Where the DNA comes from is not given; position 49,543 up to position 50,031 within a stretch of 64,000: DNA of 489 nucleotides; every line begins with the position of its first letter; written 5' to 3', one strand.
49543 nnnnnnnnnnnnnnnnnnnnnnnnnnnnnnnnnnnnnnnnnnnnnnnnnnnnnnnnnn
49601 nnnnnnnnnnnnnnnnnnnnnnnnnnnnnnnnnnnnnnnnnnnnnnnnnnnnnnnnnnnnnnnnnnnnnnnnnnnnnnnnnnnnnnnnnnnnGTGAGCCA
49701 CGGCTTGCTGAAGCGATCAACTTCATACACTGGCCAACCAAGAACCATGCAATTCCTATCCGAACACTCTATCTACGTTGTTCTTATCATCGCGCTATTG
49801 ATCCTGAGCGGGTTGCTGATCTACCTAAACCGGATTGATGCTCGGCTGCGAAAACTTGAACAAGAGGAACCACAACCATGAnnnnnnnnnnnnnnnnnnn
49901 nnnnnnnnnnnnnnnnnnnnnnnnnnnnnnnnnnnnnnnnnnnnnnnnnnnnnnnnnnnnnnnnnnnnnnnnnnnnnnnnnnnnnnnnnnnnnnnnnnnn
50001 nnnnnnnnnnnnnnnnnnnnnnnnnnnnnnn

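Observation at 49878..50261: CcmE haem chaperone with Cys (CXXXY) replacing the covalent haem-binding His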

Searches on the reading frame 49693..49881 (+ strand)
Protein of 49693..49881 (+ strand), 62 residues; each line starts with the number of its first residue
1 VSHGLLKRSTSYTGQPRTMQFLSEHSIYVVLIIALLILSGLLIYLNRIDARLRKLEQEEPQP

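Call 3: search_protein_families(library=pfam, proteins=[window:49693-49881:+], max_evalue=0.1)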
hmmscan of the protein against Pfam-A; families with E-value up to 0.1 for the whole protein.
window:49693-49881:+ (62 aa): 2 families
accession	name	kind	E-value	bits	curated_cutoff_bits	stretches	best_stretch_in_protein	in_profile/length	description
PF20077.4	CcmD_alt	-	1.3e-05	25.6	23.5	1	22-56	27-61/61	CcmD family protein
PF01701.23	PSI_PsaJ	-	0.004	18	22.4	1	29-48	13-32/37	Photosystem I reaction centre subunit IX / PsaJ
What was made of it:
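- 49693..49881 (+): ccmD (62 aa small membrane protein). Its stop codon overlaps the ccmE start. Pfam PF20077 CcmD_alt E 1.3e-5 (call 3).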

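Call 4: search_protein_families(library=ncbifam, proteins=[window:49693-49881:+], max_evalue=0.1)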
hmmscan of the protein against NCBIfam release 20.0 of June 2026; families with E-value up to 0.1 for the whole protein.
window:49693-49881:+ (62 aa): 1 family
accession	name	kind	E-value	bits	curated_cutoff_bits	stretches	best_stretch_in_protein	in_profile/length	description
NF045844.1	BC85_0335_fam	subfamily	0.019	14.6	65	1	26-59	7-40/215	BC85_0335 family putative methyltransferase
